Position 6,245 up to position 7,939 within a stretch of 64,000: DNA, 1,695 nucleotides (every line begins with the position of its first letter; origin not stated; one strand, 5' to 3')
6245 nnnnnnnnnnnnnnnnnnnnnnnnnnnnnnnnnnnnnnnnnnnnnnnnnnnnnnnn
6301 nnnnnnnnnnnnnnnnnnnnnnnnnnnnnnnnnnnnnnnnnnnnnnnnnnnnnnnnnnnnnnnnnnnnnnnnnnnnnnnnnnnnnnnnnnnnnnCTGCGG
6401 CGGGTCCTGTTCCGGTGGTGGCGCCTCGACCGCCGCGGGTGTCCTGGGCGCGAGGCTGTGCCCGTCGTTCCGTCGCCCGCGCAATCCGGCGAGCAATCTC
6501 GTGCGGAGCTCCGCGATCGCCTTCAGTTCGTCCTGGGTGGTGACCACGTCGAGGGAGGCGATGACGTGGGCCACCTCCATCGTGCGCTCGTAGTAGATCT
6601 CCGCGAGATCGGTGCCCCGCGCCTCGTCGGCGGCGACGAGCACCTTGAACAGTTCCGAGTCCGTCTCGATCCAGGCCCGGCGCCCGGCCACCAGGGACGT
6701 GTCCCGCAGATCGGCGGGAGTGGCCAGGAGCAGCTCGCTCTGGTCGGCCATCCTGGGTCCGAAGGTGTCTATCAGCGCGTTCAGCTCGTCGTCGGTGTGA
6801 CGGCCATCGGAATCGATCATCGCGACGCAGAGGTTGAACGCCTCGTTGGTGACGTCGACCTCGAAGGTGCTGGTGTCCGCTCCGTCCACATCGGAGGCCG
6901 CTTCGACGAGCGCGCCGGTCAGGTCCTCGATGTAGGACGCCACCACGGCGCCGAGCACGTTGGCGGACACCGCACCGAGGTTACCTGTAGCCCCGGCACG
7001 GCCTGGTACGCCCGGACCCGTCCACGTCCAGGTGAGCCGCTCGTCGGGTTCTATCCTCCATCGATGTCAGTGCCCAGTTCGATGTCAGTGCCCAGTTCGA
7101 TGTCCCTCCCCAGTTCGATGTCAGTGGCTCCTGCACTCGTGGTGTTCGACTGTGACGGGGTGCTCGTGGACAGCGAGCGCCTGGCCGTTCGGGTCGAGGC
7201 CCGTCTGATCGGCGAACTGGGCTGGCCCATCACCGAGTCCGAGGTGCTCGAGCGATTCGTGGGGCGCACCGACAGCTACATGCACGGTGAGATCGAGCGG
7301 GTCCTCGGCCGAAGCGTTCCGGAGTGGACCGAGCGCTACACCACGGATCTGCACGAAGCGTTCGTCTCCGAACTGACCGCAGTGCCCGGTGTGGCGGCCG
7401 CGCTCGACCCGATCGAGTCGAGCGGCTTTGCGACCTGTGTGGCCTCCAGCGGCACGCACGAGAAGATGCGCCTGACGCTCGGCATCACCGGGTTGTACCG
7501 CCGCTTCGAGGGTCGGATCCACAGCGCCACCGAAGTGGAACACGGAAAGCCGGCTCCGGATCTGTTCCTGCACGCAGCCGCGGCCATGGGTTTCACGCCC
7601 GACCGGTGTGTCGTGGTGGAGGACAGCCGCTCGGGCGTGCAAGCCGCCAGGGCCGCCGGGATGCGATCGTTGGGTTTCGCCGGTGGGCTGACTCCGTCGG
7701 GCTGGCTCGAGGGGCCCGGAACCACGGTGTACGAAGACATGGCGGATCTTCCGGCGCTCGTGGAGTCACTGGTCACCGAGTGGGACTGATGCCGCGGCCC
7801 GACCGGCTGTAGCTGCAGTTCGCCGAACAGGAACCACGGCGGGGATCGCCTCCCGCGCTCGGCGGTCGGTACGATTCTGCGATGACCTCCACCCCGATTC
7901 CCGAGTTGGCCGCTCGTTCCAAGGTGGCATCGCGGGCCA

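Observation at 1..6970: One co-directional chain links TerB-like AAA+ ATPase, two extracytoplasmic binding-protein-like proteins (one vWA-fused), a 2-TM coiled-coil protein, MurJ and PspA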

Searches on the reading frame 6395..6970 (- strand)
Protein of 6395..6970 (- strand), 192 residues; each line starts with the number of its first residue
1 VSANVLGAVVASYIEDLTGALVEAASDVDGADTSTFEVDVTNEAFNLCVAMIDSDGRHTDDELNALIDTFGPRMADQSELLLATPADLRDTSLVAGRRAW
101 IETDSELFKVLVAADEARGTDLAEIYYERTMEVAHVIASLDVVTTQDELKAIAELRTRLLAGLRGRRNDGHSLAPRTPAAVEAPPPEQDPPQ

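Call 14: find_homologous_proteins(query=window:6395-6970:-)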
Query seq(192 aa) (192 aa): 6 proteins with E <= 0.001 among 1742 candidates.
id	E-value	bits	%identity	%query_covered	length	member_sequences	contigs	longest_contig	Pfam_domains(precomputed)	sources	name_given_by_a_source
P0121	4.8e-116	403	100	100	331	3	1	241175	PF00004.36,PF01078.28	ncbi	ncbi:MAG: AAA family ATPase [Microthrixaceae bacterium]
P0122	1.1e-76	275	100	70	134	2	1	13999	-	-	-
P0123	1.2e-69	252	65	91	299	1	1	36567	PF00004.36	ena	-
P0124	1.9e-66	241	78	79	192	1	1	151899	-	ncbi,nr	ncbi:MAG: hypothetical protein M5U19_23440 [Microthrixaceae bacterium]|nr:hypothetical protein [Micr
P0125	3.2e-48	182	85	54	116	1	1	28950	-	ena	-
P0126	2.9e-44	169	51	98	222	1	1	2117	-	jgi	jgi:hypothetical protein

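Call 22: search_protein_representatives(protein=window:6476-6970:-)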
Query: 165 residues. Proteins with E-value up to 0.001 (for the whole library): 185; up to 1e-10: 110; up to 1e-30: 9. The best 150 are listed.
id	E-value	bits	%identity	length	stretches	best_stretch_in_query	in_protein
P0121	5.7e-96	334.6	100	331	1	1-165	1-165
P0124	2.2e-60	219.1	79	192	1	26-164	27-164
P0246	1.7e-47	177.4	57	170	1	3-164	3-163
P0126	1.5e-45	171.0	56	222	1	4-163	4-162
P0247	1.8e-37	144.8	49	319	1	3-163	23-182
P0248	1.3e-33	132.3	64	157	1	51-164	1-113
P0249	1.2e-31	126.0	47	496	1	3-164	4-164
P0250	1.4e-31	125.7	49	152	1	4-153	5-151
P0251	3.3e-31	124.5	46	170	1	3-161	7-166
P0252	1.6e-30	122.3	46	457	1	5-162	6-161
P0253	1.7e-29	119.0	43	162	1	6-160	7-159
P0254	1.0e-28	116.5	43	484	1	3-164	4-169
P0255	1.0e-28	116.5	53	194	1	35-150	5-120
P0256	1.8e-28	115.6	41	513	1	4-161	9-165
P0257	3.0e-28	115.0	43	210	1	6-161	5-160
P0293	1.4e-19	86.8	36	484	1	10-162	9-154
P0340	3.6e-12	62.8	36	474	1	6-161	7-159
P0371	5.6e-09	52.4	34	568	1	6-163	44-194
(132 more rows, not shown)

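Call 25: search_solved_structures(query=window:6476-6970:-, max_evalue=10)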
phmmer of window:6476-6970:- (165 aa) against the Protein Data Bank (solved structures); distinct sequences matched with E-value up to 10: 1.
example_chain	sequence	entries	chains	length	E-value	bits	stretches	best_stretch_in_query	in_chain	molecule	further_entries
3cgy_A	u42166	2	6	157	0.7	13.2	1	39-98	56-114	Virulence sensor histidine kinase phoQ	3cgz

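Call 29: search_solved_structures(query=A2, max_evalue=10, show_alignments=2)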
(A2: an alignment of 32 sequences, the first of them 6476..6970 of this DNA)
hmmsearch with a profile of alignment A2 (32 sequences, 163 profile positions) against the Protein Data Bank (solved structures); distinct sequences matched with E-value up to 10: 7.
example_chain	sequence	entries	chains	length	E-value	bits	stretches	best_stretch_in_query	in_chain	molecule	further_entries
4lcb_A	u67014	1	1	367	0.14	15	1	110-156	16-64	Cell division protein CdvC, Vps4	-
6n2y_I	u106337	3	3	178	0.2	14.5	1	41-78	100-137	ATP synthase subunit delta | Bacillus PS3 ATP synthase subunit delta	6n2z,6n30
2v6y_A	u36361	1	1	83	0.22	14.3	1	108-153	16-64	AAA FAMILY ATPASE, P60 KATANIN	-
2v6y_B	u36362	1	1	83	0.29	14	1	108-153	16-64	AAA FAMILY ATPASE, P60 KATANIN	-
3gkl_C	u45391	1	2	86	0.64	12.9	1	41-76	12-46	Colicin-E7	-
7b6y_A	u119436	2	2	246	2.7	10.8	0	119-155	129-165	FI18195p1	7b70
7b6e_A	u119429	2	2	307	4.7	10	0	119-155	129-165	FI18195p1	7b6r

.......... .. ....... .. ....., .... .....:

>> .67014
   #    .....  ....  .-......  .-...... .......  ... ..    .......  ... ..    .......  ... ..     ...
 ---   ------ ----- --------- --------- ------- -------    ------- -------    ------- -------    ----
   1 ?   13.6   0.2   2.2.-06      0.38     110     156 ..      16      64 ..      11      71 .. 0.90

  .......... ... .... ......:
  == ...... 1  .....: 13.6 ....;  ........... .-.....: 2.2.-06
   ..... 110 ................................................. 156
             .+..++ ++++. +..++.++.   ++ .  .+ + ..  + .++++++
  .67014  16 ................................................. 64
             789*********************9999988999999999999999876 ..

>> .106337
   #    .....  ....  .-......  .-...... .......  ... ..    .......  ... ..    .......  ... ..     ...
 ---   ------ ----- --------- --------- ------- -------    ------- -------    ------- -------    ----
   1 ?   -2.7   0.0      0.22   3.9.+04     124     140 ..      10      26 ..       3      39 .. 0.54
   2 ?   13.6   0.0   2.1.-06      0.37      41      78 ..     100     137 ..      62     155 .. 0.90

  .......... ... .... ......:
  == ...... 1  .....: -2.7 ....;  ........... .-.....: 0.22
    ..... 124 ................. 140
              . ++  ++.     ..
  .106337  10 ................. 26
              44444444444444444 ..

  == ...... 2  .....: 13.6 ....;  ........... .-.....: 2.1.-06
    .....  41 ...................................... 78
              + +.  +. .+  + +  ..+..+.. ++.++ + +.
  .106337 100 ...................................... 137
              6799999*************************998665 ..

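Call 30: search_protein_families(library=pfam, alignment_id=A2, max_evalue=10)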
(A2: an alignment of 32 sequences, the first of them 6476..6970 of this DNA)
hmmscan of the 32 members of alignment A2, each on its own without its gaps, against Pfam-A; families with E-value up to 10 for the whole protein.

A. member 1, window:6476-6970:- (165 aa): 0 families

B. families by the number of members that match (of 32 scanned): 10 families
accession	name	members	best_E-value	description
PF05099.18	TerB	2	0.033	Tellurite resistance protein TerB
PF13822.11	ACC_epsilon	1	0.02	Acyl-CoA carboxylase epsilon subunit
PF23312.1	UBA_SIK3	1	0.022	Protein kinase SIK3 UBA domain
PF23161.1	HTH_RNase_II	1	0.037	Double HTH domain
PF15671.10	PRR18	1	0.042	Proline-rich protein family 18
PF13316.11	DUF4087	1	0.099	Protein of unknown function (DUF4087)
PF07278.17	DUF1441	1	0.12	Protein of unknown function (DUF1441)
PF04760.21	IF2_N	1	0.28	Translation initiation factor IF-2, N-terminal region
PF22409.2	TopoV_HHH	1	0.31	Topoisomerase V, HHH domain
PF15161.11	Neuropep_like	1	0.74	Neuropeptide-like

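Call 31: predict_structure(alignment_id=A1)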
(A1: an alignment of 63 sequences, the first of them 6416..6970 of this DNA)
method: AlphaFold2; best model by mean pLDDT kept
length: 185 residues; sequences in the alignment: 63
mean_pLDDT: 89.8   pTM: 0.85
mean pLDDT of the five models: 89.8, 88.9, 88.8, 88.4, 87.8
residues with pLDDT >= 90: 147; 70-90: 15; 50-70: 17; < 50: 6
segments of 3 or more residues with pLDDT < 50: 183-185
pLDDT, mean of each block of 10 residues (from residue 1): 86 98 95 96 98 95 96 84 93 95 96 95 98 96 90 97 78 51 50
secondary structure, 60 per line:
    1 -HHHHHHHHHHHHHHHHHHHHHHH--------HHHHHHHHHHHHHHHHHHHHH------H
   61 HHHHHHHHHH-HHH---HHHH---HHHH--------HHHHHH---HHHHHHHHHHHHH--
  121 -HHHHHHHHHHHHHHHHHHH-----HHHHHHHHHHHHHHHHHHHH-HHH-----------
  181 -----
elements in order: H2-24 H33-53 H60-70 H78-81 H85-88 H97-102 H106-118 H122-140 H146-165

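Call 37: fold_search(model_id=the predicted structure, library=pdb)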
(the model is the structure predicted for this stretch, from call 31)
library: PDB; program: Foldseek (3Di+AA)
matches with E <= 10: 527; with E <= 0.001: 0
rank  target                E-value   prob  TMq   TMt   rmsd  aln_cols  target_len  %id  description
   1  2jol                  1.1e-01  0.28  0.19  0.19  15.5       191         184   12  Average NMR structure of the catalytic domain of guanine nucleotide exchange factor BopE from Burkholderia pseudomallei (released 2007-03-27)
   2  9ci3_B                1.3e-01  0.20  0.17  0.14  17.6       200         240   12  Structure of the LRRK2/14-3-3 complex (released 2025-09-03)
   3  8e0n_F                1.8e-01  0.63  0.28  0.29  16.8       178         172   14  Homotrimeric variant of tcTRP9, BGL18 (released 2023-04-12)
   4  8e0n_C                3.2e-01  0.35  0.25  0.26  17.4       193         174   13  Homotrimeric variant of tcTRP9, BGL18 (released 2023-04-12)
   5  3bt5                  3.7e-01  0.14  0.18  0.20  16.0       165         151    9  Crystal structure of DUF305 fragment from Deinococcus radiodurans (released 2008-01-15)
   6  8dgp_C                3.7e-01  0.13  0.17  0.15  17.0       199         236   14  14-3-3 epsilon bound to phosphorylated PEAK3 (pS69) peptide (released 2023-06-07)
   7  5j5l                  4.2e-01  0.60  0.33  0.38   9.1       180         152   12  CRYSTAL STRUCTURE OF AFMP4P IN COMPLEX WITH ARACHIDONIC ACID (released 2017-04-05)
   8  6yr6_A                4.4e-01  0.14  0.19  0.17  15.8       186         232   12  14-3-3 sigma in complex with hDM2-186 peptide (released 2021-11-03)
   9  7qip_B                4.4e-01  0.13  0.17  0.16  17.4       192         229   11  SARS-CoV-2 Nucleocapsid phosphopeptide 201-210 bound to human 14-3-3 sigma (released 2021-12-29)
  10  7sj4_A                4.9e-01  0.20  0.26  0.18  19.1       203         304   11  Human Trio residues 1284-1959 in complex with Rac1 (released 2022-07-06)
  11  8rrk_A                4.9e-01  0.13  0.19  0.17  15.7       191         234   14  14-3-3 sigma complexed with an optimized phosphopeptide (released 2025-02-12)
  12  8fbj                  5.6e-01  0.21  0.25  0.17  14.3       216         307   16  Improving the secretion of designed protein assemblies through negative design of cryptic transmembrane domains (released 2023-03-22)
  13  8rrl_B                5.6e-01  0.12  0.19  0.16  16.0       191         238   14  14-3-3 sigma complexed with a phosphopeptide optimized for a Fusicoccin-mediated stabilization of the complex (released 2025-02-12)
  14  8rrm_B                5.6e-01  0.11  0.17  0.15  15.7       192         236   12  tripartite complex between 14-3-3 sigma, Fusicoccin-A, and a phosphopeptide optimized for a Fusicoccin-mediated stabil (released 2025-02-12)
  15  9ew6_A                5.6e-01  0.10  0.17  0.14  16.2       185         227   14  Binary structure of 14-3-3s and BRAF phosphopeptide (pS365) (released 2025-04-16)
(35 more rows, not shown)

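Call 44: find_encoding_contigs(protein=P0371, flank=10000, max_places=2)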
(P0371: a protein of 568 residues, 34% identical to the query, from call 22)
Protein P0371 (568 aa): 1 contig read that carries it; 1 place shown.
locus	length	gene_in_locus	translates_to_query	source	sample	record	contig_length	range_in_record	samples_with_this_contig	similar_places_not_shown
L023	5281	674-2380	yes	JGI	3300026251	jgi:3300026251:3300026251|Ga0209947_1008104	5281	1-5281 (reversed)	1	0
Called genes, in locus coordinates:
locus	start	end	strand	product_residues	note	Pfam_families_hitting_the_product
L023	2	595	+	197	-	?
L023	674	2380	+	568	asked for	PF13401:AAA_22 (faint), PF00004:AAA, PF17866:AAA_lid_6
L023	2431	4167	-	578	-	PF18920:DUF5671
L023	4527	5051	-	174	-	PF00300:His_Phos_1 (weak)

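Call 46: find_encoding_contigs(protein=P0293, flank=10000, max_places=2)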
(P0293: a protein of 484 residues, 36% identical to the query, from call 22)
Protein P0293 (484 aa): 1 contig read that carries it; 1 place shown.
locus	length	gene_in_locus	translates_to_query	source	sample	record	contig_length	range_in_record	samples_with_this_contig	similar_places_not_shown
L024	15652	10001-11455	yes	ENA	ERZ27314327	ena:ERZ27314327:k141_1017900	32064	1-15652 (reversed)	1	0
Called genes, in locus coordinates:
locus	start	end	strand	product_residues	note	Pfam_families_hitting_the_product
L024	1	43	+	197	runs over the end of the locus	PF00551:Formyl_trans_N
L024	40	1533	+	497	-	PF00478:IMPDH, PF03060:NMO (faint), PF00571:CBS, PF01070:FMN_dh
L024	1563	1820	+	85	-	-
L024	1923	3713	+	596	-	PF03460:NIR_SIR_ferr, PF01077:NIR_SIR, PF03460:NIR_SIR_ferr, PF01077:NIR_SIR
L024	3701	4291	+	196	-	PF13875:DUF4202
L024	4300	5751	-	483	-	PF05762:VWA_CoxE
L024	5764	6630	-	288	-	PF13191:AAA_16 (weak), PF13401:AAA_22 (weak), PF00004:AAA, PF07724:AAA_2 (weak), PF07726:AAA_3 (faint), PF07728:AAA_5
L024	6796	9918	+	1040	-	PF00082:Peptidase_S8, PF02225:PA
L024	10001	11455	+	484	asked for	PF13401:AAA_22 (faint), PF00004:AAA, PF17866:AAA_lid_6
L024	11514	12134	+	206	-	-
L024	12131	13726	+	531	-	PF03023:MurJ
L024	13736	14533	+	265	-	PF04012:PspA_IM30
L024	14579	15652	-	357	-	?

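Call 47: find_encoding_contigs(protein=P0340, flank=10000, max_places=2)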
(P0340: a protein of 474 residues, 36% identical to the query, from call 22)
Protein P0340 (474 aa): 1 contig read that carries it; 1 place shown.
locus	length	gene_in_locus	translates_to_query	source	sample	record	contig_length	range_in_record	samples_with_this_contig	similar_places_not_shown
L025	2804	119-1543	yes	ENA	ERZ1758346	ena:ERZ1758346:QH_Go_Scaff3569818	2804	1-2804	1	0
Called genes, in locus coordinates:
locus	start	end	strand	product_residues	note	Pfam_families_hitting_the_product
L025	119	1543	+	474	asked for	PF13401:AAA_22 (faint), PF00004:AAA, PF17866:AAA_lid_6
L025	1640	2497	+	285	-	PF04012:PspA_IM30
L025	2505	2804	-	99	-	?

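Call 48: find_encoding_contigs(protein=P0256, flank=10000, max_places=2)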
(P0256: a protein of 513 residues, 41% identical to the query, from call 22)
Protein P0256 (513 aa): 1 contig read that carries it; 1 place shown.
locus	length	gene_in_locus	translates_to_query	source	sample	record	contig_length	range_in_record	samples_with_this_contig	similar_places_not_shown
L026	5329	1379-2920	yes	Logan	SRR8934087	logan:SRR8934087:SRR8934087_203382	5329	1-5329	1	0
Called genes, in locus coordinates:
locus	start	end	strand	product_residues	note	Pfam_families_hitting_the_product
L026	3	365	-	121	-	?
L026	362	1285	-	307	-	PF01637:ATPase_2 (weak), PF13191:AAA_16, PF13401:AAA_22 (weak), PF00004:AAA, PF07724:AAA_2 (weak), PF07726:AAA_3 (faint), PF07728:AAA_5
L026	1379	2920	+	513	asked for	PF00004:AAA, PF17866:AAA_lid_6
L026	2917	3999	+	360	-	-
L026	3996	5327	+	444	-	?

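Call 51: find_related_loci(query=A5, collection=metagenome_contigs, flank=10000)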
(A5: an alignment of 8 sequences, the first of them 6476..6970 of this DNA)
Query A5 (165 aa) in metagenome_contigs; peptide patterns used: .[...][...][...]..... (x = any residue, [..] = any of these).
325 stretches matched a pattern; 92 encode a relative of the query (tblastn E <= 1e-3); the best 80 are kept; 80 distinct loci.
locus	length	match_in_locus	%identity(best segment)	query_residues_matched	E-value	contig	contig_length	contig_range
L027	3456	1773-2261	67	1-164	6e-68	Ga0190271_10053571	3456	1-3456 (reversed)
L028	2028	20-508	57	1-164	2e-53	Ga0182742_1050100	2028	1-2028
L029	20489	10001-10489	55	1-164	3e-49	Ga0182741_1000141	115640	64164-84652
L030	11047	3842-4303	50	10-164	2e-40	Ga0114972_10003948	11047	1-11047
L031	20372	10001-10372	54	36-160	2e-38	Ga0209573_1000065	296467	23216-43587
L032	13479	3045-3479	44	10-156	1e-32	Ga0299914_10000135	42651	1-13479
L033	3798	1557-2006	47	10-160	9e-33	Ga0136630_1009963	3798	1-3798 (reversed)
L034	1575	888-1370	41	2-164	6e-32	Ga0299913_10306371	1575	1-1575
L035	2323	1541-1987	45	10-160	3e-31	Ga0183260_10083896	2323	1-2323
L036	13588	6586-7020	43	10-156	3e-31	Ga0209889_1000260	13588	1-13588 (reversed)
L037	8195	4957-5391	41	10-156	6e-31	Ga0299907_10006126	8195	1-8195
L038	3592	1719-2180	40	10-165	4e-31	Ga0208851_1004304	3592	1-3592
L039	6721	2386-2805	47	20-163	1e-30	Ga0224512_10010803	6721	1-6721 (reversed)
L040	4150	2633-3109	41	3-163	2e-30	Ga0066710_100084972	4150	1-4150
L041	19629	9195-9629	42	10-156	3e-30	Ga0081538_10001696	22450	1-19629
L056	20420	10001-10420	46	20-163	6e-29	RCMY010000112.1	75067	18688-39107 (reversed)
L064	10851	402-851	41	10-163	3e-28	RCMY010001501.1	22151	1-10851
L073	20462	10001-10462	43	6-163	2e-27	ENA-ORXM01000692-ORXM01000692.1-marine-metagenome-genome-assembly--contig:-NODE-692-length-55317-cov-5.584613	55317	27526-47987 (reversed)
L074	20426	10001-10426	42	20-165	1e-27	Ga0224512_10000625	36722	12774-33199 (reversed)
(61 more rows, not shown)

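Call 98: search_protein_families(library=pfam, proteins=[L025:2505-2804:-, L023:2-595:+, L024:11514-12134:+], max_evalue=0.01)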
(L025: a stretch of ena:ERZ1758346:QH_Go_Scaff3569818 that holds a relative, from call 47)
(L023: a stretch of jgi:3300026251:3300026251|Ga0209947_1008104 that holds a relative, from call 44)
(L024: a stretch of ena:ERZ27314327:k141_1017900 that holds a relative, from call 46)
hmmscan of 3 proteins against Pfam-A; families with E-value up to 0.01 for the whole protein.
L025:2505-2804:- (99 aa): 1 family
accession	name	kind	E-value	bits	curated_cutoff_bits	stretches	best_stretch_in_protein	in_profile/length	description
PF00082.27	Peptidase_S8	-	1.6e-08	34.7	21.8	1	7-57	187-257/288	Subtilase family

L023:2-595:+ (197 aa): 2 families
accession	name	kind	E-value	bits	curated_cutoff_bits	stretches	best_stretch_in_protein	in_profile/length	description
PF18913.5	FBPase_C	-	4.1e-40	137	27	1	64-190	2-126/127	Fructose-1-6-bisphosphatase, C-terminal domain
PF00316.25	FBPase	-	3.7e-17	63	34.8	1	5-57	136-189/191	Fructose-1-6-bisphosphatase, N-terminal domain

L024:11514-12134:+ (206 aa): 0 families

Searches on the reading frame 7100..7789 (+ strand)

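Call 98: search_protein_families(library=pfam, proteins=[window:7100-7789:+], max_evalue=0.01)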
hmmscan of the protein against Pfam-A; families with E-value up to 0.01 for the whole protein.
window:7100-7789:+ (229 aa): 3 families
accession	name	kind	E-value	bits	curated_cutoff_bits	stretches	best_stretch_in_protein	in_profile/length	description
PF13419.12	HAD_2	-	8.4e-25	88.4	23.8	1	14-192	1-177/178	Haloacid dehalogenase-like hydrolase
PF00702.32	Hydrolase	-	5.7e-24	86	26.4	1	13-187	3-191/191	haloacid dehalogenase-like hydrolase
PF13242.12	Hydrolase_like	-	1e-09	38.6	22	1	149-217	3-75/75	HAD-hyrolase-like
